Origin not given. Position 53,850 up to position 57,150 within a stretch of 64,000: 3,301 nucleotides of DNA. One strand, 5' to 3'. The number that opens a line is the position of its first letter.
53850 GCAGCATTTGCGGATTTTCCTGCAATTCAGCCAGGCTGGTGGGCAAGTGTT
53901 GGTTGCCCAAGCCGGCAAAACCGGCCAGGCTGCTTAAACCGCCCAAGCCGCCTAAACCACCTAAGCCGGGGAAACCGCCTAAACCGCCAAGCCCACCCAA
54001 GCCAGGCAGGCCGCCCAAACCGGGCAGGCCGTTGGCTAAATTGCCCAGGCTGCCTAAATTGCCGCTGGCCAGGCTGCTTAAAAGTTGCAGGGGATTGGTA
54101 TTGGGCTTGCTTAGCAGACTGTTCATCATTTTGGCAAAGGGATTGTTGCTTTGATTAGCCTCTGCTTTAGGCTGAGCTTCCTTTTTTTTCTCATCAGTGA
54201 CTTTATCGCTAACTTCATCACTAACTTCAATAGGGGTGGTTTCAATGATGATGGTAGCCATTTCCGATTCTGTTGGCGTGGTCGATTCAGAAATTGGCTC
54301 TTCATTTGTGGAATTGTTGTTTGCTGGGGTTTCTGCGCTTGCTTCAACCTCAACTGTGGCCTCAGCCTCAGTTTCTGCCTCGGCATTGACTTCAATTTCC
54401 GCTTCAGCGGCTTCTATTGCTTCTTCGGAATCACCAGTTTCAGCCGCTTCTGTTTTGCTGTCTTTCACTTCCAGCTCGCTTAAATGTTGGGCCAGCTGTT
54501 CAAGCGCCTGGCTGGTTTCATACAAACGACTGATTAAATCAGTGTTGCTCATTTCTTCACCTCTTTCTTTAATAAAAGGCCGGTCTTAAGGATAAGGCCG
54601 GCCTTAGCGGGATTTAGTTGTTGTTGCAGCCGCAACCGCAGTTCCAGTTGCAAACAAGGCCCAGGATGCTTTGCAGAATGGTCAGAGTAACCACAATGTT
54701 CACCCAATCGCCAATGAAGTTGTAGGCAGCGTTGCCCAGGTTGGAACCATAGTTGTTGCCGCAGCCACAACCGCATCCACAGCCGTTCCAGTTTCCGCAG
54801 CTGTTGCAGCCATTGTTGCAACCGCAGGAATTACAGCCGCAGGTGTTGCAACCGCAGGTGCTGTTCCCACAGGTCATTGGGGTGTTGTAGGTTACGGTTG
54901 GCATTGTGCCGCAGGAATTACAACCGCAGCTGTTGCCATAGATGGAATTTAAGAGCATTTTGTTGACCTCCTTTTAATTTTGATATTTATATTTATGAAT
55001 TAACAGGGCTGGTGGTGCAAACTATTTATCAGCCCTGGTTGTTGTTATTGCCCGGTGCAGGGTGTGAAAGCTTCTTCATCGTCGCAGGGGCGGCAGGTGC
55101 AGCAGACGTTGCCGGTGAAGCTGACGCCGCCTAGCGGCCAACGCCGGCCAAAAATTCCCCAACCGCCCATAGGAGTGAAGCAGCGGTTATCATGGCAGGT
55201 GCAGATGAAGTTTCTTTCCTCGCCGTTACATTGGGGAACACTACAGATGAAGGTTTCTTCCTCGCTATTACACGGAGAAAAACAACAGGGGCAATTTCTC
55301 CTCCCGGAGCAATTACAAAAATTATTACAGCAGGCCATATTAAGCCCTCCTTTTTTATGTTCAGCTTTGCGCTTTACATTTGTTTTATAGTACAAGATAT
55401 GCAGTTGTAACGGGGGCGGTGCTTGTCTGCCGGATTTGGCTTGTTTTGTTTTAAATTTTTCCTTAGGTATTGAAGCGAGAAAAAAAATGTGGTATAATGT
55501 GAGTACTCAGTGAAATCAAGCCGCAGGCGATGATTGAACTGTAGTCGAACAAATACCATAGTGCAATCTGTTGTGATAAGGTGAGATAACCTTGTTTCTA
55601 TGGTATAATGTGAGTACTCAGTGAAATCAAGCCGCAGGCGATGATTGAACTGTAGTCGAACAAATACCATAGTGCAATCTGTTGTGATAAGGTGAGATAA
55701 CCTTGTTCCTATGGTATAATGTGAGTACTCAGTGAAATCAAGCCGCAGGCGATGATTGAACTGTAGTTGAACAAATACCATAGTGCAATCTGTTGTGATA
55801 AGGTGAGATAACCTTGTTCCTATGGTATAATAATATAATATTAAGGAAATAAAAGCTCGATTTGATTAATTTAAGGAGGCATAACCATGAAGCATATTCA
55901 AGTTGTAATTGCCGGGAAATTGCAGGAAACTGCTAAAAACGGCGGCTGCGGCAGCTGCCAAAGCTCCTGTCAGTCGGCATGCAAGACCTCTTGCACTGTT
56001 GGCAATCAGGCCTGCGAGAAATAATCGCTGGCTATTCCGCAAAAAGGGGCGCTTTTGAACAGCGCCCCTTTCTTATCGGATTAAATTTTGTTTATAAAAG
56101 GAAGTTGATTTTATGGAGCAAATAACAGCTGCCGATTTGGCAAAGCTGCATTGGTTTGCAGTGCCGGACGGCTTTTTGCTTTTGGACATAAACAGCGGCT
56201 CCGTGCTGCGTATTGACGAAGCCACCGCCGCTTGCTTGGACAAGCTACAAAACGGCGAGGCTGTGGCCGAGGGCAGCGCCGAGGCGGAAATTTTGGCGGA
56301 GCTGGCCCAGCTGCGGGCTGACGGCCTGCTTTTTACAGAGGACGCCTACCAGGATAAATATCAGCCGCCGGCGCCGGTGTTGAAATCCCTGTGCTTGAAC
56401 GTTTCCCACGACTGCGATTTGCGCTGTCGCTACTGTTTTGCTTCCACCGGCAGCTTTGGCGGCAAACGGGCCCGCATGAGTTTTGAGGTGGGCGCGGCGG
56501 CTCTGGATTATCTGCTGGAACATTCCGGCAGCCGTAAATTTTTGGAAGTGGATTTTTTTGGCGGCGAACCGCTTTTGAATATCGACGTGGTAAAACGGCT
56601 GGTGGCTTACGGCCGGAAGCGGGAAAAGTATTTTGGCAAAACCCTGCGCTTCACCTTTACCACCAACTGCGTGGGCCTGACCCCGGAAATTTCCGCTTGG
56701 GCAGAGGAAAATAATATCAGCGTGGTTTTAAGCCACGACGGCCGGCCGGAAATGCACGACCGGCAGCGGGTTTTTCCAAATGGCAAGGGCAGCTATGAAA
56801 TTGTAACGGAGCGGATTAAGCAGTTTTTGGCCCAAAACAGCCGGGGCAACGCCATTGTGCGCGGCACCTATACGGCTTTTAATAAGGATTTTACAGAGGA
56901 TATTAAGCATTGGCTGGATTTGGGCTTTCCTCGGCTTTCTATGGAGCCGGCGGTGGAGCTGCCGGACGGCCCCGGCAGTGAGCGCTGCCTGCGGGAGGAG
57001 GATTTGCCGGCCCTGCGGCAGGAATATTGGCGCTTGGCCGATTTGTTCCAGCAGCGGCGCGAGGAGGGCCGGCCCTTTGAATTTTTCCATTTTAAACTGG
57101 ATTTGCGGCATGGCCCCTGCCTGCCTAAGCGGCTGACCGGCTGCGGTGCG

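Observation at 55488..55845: Triplicated 111-bp promoter-operator cassette upstream of the SCIFF precursor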

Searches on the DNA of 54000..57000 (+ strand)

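Call 4: search_rna_families(source=window, start=54000, end=57000, threshold=evalue, max_evalue=10, show_alignments=3)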
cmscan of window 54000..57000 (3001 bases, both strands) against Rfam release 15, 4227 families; matches with E-value up to 10: 6.
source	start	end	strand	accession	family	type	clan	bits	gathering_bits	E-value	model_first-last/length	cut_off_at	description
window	56041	56133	-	RF04184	BTnc060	Gene; sRNA;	-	28.1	228.9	0.12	1-213/213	no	Bacteroides sRNA BTnc060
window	54965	55074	+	RF00443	SNORA27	Gene; snRNA; snoRNA; HACA-box;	CL00032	21.7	64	0.88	1-127/127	no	Small nucleolar RNA SNORA27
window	56040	56079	+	RF02066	STnc320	Gene; sRNA;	-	19.9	50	1.8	17-55/55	no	Salmonella enterica sRNA STnc320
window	56264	56337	+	RF01383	GRIK4_3p_UTR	Gene;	-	19.1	38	1.3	1-94/94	no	GRIK4 3 prime UTR element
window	54084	54119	+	RF01346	CRISPR-DR36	Gene; CRISPR;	-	15.9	38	3.9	1-36/36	no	CRISPR RNA direct repeat element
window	54726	54807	+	RF01390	isrG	Gene; sRNA;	-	14.6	100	0.55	123-211/279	no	isrG Hfq binding RNA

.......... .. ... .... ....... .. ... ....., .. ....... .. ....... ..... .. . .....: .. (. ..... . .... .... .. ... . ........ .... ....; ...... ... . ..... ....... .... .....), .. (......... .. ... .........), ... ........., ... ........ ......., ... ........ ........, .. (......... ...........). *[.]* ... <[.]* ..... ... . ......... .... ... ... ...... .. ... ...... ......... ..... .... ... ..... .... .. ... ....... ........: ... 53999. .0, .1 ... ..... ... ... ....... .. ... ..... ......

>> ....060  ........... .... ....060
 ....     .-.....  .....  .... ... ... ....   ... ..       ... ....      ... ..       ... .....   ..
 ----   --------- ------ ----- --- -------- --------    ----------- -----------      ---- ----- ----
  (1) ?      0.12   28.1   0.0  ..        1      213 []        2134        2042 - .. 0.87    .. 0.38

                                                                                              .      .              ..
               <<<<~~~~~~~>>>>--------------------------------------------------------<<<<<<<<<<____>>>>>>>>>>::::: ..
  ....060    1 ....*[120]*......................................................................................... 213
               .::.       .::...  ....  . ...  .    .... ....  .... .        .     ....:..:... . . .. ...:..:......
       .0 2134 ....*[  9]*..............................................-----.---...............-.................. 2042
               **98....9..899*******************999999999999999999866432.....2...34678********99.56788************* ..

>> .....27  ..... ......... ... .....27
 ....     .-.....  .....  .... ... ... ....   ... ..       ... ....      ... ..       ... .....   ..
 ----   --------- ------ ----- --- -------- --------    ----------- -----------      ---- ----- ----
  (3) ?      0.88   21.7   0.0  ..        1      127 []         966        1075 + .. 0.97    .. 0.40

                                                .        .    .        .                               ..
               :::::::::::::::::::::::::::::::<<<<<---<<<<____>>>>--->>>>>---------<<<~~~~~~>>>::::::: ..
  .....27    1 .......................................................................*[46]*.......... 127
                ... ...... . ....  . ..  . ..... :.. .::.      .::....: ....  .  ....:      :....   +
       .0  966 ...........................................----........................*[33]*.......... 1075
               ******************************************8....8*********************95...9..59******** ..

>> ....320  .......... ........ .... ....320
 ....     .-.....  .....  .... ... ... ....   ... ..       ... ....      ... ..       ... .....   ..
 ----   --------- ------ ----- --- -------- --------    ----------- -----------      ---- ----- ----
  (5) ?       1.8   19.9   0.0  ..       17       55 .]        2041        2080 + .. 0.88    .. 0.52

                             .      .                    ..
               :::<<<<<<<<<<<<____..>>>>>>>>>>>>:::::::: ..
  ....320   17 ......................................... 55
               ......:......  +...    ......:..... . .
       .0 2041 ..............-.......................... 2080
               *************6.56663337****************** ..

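Call 28: search_dna_similar(query=window:55499-55600:+, collection=phages, mode=distant, max_evalue=1)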
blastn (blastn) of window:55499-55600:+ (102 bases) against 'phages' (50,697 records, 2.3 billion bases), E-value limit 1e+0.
Records with a match: 1; places in all: 1; records where one place covers at least 80% of the query: 0.
Best place of each record, by identity: 95-99% 1.
By first word of the organism name: Bacteriophage 1.
By host as written in the record: - 1.
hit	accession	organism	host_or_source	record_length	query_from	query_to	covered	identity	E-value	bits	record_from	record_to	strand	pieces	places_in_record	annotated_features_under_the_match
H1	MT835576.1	Bacteriophage sp.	human fecal samples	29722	66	89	24%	95.8%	3e-1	40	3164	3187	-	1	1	record has no annotation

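Call 29: search_dna_similar(query=window:55499-55600:+, collection=plasmids, mode=distant, max_evalue=1)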
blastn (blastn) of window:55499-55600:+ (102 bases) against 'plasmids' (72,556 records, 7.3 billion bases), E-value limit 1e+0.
No match.

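Call 43: search_rna_families(source=window, start=55485, end=55725, threshold=evalue, max_evalue=10, show_alignments=2)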
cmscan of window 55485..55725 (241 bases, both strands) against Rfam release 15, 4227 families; matches with E-value up to 10: 2.
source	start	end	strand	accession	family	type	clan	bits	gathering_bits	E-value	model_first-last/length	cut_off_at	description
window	55636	55703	+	RF01641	ceN53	Gene; snRNA; snoRNA; CD-box;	-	12.9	50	8.1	1-74/74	no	Caenorhabditis snoRNA ceN53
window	55525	55592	+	RF01641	ceN53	Gene; snRNA; snoRNA; CD-box;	-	12.9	50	8.1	1-74/74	no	Caenorhabditis snoRNA ceN53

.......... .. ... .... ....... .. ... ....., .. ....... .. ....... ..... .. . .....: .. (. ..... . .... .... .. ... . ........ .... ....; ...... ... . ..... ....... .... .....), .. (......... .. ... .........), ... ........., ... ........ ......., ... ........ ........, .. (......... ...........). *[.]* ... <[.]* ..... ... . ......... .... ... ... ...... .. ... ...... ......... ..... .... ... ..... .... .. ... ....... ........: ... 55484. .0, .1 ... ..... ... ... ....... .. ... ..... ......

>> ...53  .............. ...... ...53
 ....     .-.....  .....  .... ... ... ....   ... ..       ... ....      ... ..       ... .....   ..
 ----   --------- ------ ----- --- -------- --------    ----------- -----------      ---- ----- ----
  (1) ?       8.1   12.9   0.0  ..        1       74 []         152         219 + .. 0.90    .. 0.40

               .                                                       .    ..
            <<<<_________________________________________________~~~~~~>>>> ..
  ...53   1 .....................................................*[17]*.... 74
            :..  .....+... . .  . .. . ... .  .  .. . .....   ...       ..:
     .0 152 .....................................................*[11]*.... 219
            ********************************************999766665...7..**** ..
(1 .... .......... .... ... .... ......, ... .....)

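Call 64: build_rna_model(alignment_id=A3)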
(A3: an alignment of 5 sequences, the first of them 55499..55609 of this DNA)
Model R1 built from alignment A3 (5 sequences, 116 columns); structure: RNAalifold consensus.
model positions 112; base pairs 35; branch points 1; effective number of sequences 1.25; information 0.589 bits per position. Calibrated on 0.2 Mb of random sequence (short: E-values are rough).
structure used (alignment columns):
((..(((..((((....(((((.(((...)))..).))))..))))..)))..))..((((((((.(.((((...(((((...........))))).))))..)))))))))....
